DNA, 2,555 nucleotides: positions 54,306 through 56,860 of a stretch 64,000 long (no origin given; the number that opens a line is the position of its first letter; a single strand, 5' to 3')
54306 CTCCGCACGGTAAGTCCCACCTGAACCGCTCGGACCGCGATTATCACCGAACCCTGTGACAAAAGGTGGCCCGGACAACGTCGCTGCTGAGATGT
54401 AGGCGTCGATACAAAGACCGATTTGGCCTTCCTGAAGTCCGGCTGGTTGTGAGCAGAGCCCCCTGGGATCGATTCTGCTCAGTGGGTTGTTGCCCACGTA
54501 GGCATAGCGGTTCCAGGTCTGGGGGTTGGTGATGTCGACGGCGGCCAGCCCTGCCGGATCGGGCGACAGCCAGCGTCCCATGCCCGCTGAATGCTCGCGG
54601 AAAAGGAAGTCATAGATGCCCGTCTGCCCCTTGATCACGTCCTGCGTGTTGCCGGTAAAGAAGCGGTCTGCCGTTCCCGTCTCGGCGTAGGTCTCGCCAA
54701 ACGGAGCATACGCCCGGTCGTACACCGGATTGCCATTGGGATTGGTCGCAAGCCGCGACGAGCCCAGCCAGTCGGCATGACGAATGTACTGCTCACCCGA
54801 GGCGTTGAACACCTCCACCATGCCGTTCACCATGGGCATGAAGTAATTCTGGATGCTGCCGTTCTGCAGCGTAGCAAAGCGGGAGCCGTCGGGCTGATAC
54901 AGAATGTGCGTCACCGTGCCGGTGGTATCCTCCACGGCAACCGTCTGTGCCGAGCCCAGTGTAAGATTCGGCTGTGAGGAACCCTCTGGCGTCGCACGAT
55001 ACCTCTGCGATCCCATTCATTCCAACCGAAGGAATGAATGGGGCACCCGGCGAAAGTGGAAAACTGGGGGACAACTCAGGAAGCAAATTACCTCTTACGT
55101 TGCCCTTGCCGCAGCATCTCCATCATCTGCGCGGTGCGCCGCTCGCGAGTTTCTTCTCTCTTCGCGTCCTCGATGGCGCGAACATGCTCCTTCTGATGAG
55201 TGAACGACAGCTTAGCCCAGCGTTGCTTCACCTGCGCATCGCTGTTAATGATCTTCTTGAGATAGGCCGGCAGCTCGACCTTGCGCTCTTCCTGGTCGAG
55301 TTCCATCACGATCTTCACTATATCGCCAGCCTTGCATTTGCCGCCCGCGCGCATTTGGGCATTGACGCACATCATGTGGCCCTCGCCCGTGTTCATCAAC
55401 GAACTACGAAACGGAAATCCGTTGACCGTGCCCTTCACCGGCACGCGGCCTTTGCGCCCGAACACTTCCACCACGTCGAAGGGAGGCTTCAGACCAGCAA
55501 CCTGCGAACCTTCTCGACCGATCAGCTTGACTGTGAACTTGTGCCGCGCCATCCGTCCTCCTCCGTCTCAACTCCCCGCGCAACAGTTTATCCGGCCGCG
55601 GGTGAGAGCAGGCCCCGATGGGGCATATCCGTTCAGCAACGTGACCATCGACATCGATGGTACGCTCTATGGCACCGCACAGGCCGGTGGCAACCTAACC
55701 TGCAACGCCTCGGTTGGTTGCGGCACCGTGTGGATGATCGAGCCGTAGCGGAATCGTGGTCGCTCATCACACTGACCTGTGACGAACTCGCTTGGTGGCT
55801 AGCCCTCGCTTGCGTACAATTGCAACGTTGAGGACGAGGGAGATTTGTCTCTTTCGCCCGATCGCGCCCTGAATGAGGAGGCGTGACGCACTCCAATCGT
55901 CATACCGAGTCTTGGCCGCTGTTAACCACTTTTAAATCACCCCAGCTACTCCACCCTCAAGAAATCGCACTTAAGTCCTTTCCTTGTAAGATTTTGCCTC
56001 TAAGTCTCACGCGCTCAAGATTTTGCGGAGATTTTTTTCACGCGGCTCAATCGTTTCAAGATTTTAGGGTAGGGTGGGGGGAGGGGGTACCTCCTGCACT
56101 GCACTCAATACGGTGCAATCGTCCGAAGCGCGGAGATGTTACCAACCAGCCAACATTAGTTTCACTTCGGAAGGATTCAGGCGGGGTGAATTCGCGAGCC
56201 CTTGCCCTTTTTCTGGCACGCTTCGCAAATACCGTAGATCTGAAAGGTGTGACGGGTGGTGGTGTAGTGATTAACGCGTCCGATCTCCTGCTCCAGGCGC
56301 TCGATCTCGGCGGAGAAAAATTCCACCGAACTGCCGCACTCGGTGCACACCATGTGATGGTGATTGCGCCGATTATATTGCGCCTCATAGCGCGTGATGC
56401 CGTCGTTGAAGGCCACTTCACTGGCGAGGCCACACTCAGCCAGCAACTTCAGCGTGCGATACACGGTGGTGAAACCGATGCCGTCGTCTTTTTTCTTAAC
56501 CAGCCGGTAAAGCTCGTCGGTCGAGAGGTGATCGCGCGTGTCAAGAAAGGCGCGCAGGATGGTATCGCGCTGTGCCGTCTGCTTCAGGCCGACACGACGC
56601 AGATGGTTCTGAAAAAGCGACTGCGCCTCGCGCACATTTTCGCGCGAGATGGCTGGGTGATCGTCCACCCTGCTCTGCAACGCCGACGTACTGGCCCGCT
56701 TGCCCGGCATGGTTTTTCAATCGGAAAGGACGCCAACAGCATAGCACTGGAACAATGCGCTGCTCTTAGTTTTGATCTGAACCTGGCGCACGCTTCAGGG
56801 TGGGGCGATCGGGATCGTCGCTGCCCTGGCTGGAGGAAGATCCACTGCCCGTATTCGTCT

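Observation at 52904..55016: Orphan Rhs C-terminal tip with an unassignable 239-aa toxin-like domain and a TonB_C membrane protein in the immunity position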

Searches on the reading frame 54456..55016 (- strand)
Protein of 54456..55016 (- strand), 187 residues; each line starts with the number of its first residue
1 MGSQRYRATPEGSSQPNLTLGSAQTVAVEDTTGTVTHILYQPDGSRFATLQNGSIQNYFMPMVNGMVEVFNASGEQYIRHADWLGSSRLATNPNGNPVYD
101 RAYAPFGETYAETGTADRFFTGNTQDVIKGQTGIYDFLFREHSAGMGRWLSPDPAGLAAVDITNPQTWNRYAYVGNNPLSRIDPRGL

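Call 52: find_homologous_proteins(query=window:54456-55016:-, max_evalue=1e-20)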
Query seq(187 aa) (187 aa): 346 proteins with E <= 1e-20 among 687 candidates; the best 120 are listed.
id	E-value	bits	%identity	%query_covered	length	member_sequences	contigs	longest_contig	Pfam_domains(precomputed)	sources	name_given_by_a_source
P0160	1.2e-101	356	96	87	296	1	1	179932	PF25023.2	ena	-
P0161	1.1e-100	353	96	87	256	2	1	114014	PF25023.2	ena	-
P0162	1.4e-98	346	84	100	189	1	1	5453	-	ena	-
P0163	3.2e-60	221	62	84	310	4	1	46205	-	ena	-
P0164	2.1e-58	215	59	87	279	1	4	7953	PF25023.2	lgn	-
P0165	8.1e-56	207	60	86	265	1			PF25023.2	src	-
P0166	1.2e-55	206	66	72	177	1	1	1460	-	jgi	jgi:RHS repeat-associated protein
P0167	4.4e-55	204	61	81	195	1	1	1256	PF25023.2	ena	-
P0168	7.5e-55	204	66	72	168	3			-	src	-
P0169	1.0e-54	203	68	71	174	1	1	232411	-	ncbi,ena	-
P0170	1.5e-54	203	61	83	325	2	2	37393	PF05593.20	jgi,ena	jgi:RHS repeat-associated protein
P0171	1.8e-54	202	58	91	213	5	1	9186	PF25023.2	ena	-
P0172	3.6e-54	201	75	67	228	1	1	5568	-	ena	-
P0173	1.3e-53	200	59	80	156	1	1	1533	-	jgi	jgi:RHS repeat-associated protein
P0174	3.2e-53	198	93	51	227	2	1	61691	-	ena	-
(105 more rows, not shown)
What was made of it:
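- The best 120 relatives of residues 1-187 are all 109-328 aa long (call 52), though the search tool may favour short proteins.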

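Call 53: find_encoding_contigs(protein=P0160, flank=10000, max_places=3)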
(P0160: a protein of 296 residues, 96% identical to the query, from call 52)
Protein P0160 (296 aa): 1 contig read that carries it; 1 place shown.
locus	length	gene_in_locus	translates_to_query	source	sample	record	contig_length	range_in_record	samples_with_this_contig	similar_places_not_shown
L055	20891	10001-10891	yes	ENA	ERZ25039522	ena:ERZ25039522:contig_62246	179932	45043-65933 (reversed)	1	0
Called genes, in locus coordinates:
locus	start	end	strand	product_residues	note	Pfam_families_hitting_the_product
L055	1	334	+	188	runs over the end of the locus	-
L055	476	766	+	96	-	-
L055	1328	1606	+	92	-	-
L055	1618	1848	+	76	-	PF07136:DUF1385 (weak)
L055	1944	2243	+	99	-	PF07136:DUF1385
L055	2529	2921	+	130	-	PF03462:PCRF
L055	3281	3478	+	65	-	-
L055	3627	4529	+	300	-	PF17827:PrmC_N, PF13679:Methyltransf_32 (weak), PF05175:MTS, PF06325:PrmA, PF10294:Methyltransf_16 (weak), PF08242:Methyltransf_12, PF13649:Methyltransf_25, PF13847:Methyltransf_31, +4 more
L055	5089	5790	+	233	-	PF02089:Palm_thioest, PF07819:PGAP1 (weak), PF00561:Abhydrolase_1 (weak)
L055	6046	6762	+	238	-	-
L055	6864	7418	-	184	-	PF04892:VanZ-LLP1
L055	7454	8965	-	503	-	PF00478:IMPDH, PF01070:FMN_dh, PF00571:CBS, PF03060:NMO, PF01180:DHO_dh (faint)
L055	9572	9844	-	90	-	-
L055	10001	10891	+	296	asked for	PF25023:TEN_YD-shell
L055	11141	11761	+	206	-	-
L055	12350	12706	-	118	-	PF01797:Y1_Tnp (weak)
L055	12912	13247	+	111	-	-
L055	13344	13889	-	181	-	PF00912:Transgly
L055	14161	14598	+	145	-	-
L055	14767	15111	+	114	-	PF03795:YCII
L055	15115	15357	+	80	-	-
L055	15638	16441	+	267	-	PF20239:DUF6596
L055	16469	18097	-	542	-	PF08448:PAS_4 (weak), PF00512:HisKA, PF02518:HATPase_c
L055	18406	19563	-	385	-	PF00266:Aminotran_5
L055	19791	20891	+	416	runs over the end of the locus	PF13506:Glyco_transf_21, PF00535:Glycos_transf_2, PF13641:Glyco_tranf_2_3, PF13632:Glyco_trans_2_3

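Call 54: find_encoding_contigs(protein=P0161, flank=10000, max_places=3)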
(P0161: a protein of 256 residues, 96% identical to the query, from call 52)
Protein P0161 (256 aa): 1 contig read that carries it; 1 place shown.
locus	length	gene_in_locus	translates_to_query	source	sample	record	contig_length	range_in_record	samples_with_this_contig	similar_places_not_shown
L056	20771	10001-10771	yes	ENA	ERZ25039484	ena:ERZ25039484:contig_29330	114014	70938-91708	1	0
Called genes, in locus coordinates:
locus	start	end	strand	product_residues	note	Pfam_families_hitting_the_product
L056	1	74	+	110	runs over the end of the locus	-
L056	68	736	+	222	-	-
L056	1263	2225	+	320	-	PF07136:DUF1385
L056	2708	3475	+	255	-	PF03462:PCRF, PF00472:RF-1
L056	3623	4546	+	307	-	PF17827:PrmC_N, PF13679:Methyltransf_32 (weak), PF05175:MTS, PF06325:PrmA (weak), PF10294:Methyltransf_16 (weak), PF13847:Methyltransf_31, PF08242:Methyltransf_12, PF13649:Methyltransf_25, +4 more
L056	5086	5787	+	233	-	PF02089:Palm_thioest, PF07819:PGAP1 (weak), PF00561:Abhydrolase_1 (weak)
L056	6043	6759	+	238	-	-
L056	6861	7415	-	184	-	PF04892:VanZ-LLP1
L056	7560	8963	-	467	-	PF00478:IMPDH, PF01070:FMN_dh, PF00571:CBS, PF03060:NMO, PF01180:DHO_dh (faint)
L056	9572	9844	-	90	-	-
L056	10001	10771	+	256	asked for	PF25023:TEN_YD-shell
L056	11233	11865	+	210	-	-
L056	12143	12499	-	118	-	PF01797:Y1_Tnp (weak)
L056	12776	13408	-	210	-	PF13676:TIR_2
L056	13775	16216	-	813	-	PF12704:MacB_PCD, PF02687:FtsX, PF12704:MacB_PCD, PF02687:FtsX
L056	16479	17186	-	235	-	PF07228:SpoIIE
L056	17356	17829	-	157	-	PF13787:HXXEE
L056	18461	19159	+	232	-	PF00733:Asn_synthase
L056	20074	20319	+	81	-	-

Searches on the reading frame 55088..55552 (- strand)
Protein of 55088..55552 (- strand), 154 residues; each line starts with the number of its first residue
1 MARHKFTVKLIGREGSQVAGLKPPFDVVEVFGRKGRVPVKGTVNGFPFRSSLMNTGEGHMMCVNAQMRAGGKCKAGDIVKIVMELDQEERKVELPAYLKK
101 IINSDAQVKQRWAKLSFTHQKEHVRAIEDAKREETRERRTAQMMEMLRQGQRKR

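Call 3: search_protein_families(library=pfam, proteins=[window:55088-55552:-], max_evalue=0.1)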
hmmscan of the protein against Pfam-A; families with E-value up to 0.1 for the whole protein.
window:55088-55552:- (154 aa): 2 families
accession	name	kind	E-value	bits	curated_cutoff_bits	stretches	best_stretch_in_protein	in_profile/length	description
PF13376.11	OmdA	-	5e-16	58.9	25.6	1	92-150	2-60/60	Bacteriocin-protection, YdeI or OmpD-Associated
PF08922.17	DUF1905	-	2.2e-15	57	24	1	6-82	1-80/81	Domain of unknown function (DUF1905)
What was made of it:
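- Checked: The upstream gene 55088..55552(-) is DUF1905 plus OmdA (call 3).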

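Call 4: search_protein_families(library=ncbifam, proteins=[window:55088-55552:-], max_evalue=0.1)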
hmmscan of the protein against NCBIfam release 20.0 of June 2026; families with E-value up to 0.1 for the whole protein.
window:55088-55552:- (154 aa): 1 family
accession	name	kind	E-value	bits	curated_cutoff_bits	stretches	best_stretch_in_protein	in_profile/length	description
NF006579.0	PRK09104.1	subfamily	0.038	13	327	1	78-121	238-281/465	hypothetical protein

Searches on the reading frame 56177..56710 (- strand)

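Call 79: search_protein_families(library=pfam, proteins=[window:56177-56710:-], max_evalue=0.001)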
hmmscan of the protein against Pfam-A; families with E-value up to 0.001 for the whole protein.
window:56177-56710:- (177 aa): 1 family
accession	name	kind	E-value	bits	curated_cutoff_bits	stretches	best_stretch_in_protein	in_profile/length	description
PF01475.25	FUR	-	6e-32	110.8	23.1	1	40-159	2-121/121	Ferric uptake regulator family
